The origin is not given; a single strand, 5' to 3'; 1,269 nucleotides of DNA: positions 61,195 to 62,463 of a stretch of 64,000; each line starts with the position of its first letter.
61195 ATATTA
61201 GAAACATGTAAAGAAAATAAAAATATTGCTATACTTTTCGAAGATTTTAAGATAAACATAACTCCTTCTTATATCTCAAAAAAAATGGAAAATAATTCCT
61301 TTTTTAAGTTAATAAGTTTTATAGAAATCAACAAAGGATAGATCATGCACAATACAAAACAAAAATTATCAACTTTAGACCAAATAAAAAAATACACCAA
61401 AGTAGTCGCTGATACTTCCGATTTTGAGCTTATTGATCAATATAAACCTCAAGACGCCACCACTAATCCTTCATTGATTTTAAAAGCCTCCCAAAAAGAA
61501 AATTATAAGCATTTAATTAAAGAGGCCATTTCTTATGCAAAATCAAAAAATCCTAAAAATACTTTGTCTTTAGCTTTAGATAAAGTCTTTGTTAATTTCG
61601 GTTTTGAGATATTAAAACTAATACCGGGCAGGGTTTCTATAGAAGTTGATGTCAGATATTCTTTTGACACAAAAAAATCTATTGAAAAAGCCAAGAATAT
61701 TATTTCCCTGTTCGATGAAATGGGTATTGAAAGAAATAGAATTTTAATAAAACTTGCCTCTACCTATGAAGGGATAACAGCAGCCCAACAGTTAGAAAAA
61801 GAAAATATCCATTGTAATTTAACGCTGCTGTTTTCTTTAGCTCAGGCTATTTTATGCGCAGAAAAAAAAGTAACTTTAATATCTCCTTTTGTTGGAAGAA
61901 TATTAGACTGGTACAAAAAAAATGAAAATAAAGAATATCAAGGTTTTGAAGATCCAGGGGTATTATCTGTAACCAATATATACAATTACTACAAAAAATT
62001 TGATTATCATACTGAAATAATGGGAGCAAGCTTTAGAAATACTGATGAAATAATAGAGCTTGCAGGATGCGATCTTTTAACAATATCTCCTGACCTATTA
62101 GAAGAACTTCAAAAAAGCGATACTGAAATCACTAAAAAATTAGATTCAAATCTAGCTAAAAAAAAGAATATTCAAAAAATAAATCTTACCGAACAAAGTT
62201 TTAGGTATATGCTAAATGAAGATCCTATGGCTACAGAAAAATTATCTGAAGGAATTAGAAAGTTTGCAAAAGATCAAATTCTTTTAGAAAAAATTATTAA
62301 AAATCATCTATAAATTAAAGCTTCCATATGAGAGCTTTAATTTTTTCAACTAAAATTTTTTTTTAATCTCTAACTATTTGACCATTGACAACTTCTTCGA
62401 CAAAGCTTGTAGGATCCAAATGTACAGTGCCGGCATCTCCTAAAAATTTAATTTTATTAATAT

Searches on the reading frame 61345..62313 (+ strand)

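Call 64: search_protein_families(library=ncbifam, proteins=[window:61345-62313:+], max_evalue=0.00001)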
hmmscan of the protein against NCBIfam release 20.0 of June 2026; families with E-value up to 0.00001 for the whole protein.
window:61345-62313:+ (322 aa): 10 families
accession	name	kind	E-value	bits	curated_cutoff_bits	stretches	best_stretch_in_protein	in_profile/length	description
TIGR00874.1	talAB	equivalog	2.9e-146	486.8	396.2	1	10-321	2-316/317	transaldolase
NF008965.0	PRK12309.1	equivalog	1.9e-134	448.6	550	1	9-322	4-323/392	transaldolase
NF009001.0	PRK12346.1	subfamily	1.6e-132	441.8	439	1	9-321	2-315/316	transaldolase A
TIGR00875.1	fsa_talC_mipB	equivalog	1.6e-20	73.4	245.95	1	85-258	42-195/213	fructose-6-phosphate aldolase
NF002881.0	PRK03343.1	subfamily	1.4e-15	57.2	367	1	28-168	33-173/370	transaldolase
TIGR00876.1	tal_mycobact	equivalog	4.4e-13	49.3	233.75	1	27-168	21-162/350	transaldolase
NF003026.0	PRK03903.1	equivalog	4.4e-13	49.1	344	1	28-219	23-221/323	transaldolase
NF007080.0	PRK09533.1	equivalog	1.2e-10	40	712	1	20-166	24-171/949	bifunctional transaldolase/phosoglucose isomerase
NF009296.0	PRK12653.1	subfamily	3.1e-09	36.9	306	1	130-254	79-193/220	fructose-6-phosphate aldolase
NF009299.0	PRK12656.1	equivalog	5.9e-07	29.2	214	1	90-255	48-196/222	fructose-6-phosphate aldolase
